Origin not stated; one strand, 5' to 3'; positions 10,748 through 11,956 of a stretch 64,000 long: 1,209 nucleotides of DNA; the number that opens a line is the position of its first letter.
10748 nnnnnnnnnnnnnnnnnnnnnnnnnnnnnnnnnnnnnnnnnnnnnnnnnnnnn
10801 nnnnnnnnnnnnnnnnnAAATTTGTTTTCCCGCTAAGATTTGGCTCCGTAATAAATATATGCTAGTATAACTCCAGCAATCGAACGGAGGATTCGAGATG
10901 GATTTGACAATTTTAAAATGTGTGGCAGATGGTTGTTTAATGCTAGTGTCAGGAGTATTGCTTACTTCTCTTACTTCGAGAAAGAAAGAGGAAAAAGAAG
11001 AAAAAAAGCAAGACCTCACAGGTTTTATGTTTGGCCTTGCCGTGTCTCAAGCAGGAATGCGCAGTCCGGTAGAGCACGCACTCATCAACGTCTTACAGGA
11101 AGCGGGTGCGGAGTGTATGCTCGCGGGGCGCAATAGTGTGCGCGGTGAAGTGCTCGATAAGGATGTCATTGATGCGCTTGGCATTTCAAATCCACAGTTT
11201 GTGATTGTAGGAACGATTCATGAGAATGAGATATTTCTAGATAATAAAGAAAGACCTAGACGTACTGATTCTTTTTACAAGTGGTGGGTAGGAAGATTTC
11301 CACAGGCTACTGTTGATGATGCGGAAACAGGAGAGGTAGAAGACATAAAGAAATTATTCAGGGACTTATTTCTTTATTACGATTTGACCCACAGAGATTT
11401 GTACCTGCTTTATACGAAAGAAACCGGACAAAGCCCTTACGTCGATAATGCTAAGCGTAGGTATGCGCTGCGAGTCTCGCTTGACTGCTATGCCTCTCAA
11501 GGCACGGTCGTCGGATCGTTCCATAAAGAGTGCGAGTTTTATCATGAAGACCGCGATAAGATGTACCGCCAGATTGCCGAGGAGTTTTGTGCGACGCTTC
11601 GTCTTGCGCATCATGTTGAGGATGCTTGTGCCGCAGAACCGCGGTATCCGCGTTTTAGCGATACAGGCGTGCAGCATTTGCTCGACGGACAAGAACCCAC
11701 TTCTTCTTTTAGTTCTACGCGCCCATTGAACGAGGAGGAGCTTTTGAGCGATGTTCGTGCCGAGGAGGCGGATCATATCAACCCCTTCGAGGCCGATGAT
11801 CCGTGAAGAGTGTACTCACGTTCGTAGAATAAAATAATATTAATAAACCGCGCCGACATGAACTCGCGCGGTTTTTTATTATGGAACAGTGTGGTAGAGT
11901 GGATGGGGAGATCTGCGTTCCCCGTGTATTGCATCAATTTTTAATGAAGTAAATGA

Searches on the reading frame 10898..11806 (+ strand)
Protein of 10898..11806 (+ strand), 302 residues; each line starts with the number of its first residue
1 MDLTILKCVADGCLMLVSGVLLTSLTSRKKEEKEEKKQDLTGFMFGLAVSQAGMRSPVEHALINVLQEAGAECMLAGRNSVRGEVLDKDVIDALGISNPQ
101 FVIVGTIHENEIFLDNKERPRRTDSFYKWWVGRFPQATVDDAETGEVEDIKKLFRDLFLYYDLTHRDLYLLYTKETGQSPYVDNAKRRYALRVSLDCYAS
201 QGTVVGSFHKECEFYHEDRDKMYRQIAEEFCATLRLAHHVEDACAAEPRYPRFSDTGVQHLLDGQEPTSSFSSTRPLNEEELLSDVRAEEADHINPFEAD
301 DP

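Call 19: find_encoding_contigs(protein=window:10898-11806:+, flank=10000, max_places=1)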
Protein window:10898-11806:+ (302 aa): 2 contigs read that carry it; 1 place shown.
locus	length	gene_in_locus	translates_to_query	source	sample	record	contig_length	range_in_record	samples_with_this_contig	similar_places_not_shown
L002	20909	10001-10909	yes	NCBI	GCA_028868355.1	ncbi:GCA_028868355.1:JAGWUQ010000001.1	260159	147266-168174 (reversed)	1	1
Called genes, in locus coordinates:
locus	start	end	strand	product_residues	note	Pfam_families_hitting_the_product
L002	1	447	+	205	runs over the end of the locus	PF02589:LUD_dom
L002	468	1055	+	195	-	PF13630:SdpI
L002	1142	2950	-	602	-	-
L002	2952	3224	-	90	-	-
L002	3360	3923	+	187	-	PF00857:Isochorismatase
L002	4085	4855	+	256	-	-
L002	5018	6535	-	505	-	PF03116:NQR2_RnfD_RnfE (weak), PF00175:NAD_binding_1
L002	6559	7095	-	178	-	PF04205:FMN_bind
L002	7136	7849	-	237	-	-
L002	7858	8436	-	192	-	PF04542:Sigma70_r2, PF04545:Sigma70_r4 (weak), PF08281:Sigma70_r4_2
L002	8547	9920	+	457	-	PF13406:SLT_2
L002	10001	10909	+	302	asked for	-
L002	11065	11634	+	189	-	PF00578:AhpC-TSA, PF08534:Redoxin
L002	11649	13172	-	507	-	PF00083:Sugar_tr (weak), PF07690:MFS_1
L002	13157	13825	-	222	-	-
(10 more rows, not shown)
